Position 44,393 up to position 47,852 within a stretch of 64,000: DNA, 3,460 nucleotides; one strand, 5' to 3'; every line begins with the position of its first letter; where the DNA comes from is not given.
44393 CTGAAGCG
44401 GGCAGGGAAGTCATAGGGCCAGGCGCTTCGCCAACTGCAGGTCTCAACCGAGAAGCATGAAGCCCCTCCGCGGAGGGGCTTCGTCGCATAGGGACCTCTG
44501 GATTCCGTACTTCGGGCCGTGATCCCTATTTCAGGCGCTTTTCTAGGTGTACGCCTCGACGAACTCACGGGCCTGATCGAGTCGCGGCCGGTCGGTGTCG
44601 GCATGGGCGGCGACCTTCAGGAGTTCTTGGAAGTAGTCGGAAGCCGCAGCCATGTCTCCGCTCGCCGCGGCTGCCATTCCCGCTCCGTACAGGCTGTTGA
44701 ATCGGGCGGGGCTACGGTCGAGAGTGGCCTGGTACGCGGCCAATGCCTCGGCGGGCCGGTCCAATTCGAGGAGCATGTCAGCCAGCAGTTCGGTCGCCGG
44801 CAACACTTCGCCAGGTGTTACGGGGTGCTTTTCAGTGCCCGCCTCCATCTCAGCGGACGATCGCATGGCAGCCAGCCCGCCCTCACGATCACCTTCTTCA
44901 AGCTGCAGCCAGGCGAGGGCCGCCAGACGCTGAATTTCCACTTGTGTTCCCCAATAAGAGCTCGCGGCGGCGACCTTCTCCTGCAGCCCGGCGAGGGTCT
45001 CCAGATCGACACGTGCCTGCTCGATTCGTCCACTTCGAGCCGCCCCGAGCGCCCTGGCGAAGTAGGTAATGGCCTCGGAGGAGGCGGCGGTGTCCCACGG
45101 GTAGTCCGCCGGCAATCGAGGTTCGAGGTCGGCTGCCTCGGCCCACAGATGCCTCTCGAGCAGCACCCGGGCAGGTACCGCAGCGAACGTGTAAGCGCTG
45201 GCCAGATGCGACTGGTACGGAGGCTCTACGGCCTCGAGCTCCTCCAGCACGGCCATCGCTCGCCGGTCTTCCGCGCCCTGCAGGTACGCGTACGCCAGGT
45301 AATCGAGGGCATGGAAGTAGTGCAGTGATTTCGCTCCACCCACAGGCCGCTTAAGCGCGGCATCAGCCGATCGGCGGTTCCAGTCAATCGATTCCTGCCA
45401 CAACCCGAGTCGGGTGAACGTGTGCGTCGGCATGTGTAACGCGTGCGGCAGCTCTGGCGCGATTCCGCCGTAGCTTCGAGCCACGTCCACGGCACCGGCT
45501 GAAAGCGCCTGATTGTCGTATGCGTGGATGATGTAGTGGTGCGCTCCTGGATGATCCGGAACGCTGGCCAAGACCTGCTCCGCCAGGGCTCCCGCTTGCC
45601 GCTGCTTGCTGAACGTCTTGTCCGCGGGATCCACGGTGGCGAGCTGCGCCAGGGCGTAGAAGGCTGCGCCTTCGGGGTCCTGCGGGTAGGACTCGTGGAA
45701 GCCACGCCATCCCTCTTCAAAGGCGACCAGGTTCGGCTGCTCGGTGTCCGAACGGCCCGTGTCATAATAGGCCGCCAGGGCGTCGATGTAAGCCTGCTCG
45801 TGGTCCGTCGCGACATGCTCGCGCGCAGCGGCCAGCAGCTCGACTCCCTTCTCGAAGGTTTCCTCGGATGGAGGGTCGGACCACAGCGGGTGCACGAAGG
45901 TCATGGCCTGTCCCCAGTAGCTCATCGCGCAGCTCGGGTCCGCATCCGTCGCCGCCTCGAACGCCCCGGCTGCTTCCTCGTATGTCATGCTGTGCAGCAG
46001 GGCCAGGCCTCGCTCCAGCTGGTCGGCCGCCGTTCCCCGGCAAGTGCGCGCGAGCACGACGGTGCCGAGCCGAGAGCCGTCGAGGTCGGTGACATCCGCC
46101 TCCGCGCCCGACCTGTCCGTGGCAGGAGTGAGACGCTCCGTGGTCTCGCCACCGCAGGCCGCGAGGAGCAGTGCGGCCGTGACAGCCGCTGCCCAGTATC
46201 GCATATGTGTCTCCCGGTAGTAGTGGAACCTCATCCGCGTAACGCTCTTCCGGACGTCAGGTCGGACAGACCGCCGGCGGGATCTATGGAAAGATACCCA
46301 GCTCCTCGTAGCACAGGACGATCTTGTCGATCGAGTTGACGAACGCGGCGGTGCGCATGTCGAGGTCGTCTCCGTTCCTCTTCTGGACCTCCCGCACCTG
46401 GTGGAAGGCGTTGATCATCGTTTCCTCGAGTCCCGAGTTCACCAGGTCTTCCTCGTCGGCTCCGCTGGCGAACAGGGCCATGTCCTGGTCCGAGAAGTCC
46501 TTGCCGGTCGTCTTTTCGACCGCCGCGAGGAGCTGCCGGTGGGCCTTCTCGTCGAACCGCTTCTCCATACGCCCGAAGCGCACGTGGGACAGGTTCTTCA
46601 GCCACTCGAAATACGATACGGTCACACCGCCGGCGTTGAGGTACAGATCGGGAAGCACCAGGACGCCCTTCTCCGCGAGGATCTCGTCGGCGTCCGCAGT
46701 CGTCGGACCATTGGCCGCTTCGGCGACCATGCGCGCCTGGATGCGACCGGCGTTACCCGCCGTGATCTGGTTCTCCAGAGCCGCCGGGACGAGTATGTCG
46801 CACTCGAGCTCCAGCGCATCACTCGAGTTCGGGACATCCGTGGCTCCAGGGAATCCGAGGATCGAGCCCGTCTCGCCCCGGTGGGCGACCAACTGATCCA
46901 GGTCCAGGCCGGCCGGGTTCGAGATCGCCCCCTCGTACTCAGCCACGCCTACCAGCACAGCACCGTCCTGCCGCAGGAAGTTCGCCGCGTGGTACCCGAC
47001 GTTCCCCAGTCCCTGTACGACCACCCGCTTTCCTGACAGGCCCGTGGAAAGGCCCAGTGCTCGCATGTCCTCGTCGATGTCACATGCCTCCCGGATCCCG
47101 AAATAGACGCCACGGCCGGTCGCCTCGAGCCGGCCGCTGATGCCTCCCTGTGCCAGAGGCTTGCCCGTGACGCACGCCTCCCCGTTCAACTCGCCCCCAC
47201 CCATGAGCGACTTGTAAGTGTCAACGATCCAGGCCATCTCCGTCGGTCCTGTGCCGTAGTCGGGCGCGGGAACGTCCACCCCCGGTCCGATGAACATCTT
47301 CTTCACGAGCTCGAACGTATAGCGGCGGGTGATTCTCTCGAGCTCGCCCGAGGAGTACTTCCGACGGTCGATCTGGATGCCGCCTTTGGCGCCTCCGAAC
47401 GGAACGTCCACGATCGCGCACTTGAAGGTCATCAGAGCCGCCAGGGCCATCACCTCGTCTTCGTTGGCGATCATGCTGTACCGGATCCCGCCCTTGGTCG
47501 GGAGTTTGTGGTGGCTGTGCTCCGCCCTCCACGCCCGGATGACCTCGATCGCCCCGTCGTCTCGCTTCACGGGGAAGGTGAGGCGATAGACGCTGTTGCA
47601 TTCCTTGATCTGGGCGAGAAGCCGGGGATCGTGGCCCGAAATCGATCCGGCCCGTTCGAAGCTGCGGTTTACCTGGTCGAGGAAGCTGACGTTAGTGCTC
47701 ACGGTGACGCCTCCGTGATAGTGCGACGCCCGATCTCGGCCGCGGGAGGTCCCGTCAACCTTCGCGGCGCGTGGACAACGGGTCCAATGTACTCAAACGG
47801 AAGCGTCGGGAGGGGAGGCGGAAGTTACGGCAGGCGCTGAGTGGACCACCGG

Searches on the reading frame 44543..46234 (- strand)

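Call 5: search_protein_families(library=pfam, proteins=[window:44543-46234:-], max_evalue=0.1)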
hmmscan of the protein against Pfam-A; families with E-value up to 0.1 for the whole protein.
window:44543-46234:- (563 aa): 9 families
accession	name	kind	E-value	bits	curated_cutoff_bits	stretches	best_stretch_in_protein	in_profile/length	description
PF13432.12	TPR_16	-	7.7e-07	29.9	32.7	2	484-539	3-58/65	Tetratricopeptide repeat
PF07719.23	TPR_2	-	0.00046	20.6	27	0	514-541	3-30/34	Tetratricopeptide repeat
PF13424.12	TPR_12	-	0.0013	19.3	30.1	1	482-542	7-75/77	Tetratricopeptide repeat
PF13371.12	TPR_9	-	0.0061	17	35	0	489-557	6-70/73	Tetratricopeptide repeat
PF00515.34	TPR_1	-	0.012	15.8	27.8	0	484-509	7-32/34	Tetratricopeptide repeat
PF13174.12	TPR_6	-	0.024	15.7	26.3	0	514-540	2-28/33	Tetratricopeptide repeat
PF13176.12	TPR_7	-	0.028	15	27.9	0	515-549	2-35/36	Tetratricopeptide repeat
PF13181.12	TPR_8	-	0.032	14.8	25.7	0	514-542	3-31/34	Tetratricopeptide repeat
PF23558.1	TPR_P4H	-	0.059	14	27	0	301-340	36-75/91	Prolyl 4-hydroxylase peptide-substrate-binding domain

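Call 6: search_protein_families(library=ncbifam, proteins=[window:44543-46234:-], max_evalue=0.1)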
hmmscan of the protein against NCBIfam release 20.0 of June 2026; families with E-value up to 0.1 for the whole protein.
window:44543-46234:- (563 aa): 4 families
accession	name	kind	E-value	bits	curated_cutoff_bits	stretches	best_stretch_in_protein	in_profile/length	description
NF040959.1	MamA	equivalog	0.021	14.3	200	0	482-542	109-169/204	magnetosome protein MamA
NF033920.0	C39_PA2778_fam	equivalog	0.023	14.1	150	1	487-543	165-221/255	PA2778 family cysteine peptidase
TIGR02552.1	LcrH_SycD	equivalog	0.041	13.6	104.8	0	499-539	5-45/136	SycD/LcrH family type III secretion system chaperone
NF047847.2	SS_mature_LptM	equivalog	0.072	13.2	27.7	0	11-28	1-21/31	LPS translocon maturation chaperone LptM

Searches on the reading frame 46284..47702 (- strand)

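Call 5: search_protein_families(library=pfam, proteins=[window:46284-47702:-], max_evalue=0.1)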
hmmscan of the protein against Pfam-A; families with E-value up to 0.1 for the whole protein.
window:46284-47702:- (472 aa): 6 families
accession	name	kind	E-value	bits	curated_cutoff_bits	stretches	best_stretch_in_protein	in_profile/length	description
PF00208.27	ELFV_dehydrog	-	2.9e-58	197.8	23.4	1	186-397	1-213/241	Glutamate/Leucine/Phenylalanine/Valine dehydrogenase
PF02812.23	ELFV_dehydrog_N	-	1.3e-50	170.9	25.3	1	37-164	3-128/129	Glu/Leu/Phe/Val dehydrogenase, dimerisation domain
PF05088.18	Bac_GDH_CD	-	0.015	14.3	22.8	0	317-395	398-475/497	Bacterial NAD-glutamate dehydrogenase, catalytic domain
PF00670.27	AdoHcyase_NAD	-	0.021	15.4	27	1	209-251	10-50/162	S-adenosyl-L-homocysteine hydrolase, NAD binding domain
PF02826.25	2-Hacid_dh_C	-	0.063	13.1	25.1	0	219-258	31-70/178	D-isomer specific 2-hydroxyacid dehydrogenase, NAD binding domain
PF16826.10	DUF5076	-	0.079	13.4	25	0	45-65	8-28/84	Domain of unknown function (DUF5076)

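Call 6: search_protein_families(library=ncbifam, proteins=[window:46284-47702:-], max_evalue=0.1)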
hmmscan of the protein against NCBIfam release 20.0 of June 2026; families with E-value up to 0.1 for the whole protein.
window:46284-47702:- (472 aa): 8 families
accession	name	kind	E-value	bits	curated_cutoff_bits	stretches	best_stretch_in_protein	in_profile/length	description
NF040817.1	GdhA_Arch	equivalog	7.5e-108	361.4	750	2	12-380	11-368/419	glutamate dehydrogenase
NF041398.1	GluDhGdhB_Halo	equivalog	8.1e-107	357.6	620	2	6-399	2-377/410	glutamate dehydrogenase GdhB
NF006929.0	PRK09414.1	equivalog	4.2e-54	184.2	536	1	26-389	48-401/445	NADP-specific glutamate dehydrogenase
NF010633.0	PRK14030.1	subfamily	3.3e-40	138.5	743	1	27-392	45-404/445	glutamate dehydrogenase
NF010634.0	PRK14031.1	equivalog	2.2e-38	131.9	822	1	38-389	56-400/444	NADP-specific glutamate dehydrogenase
NF035922.1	Trp_DH_ScyB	equivalog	1.5e-17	63.6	600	1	82-380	55-307/346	tryptophan dehydrogenase ScyB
NF004912.0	PRK06270.1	equivalog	0.0018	17.8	373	1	228-318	14-108/343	homoserine dehydrogenase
TIGR03911.1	pyrrolys_PylD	equivalog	0.024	13.8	150.05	1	218-249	139-170/266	3-methylornithyl-N6-L-lysine dehydrogenase PylD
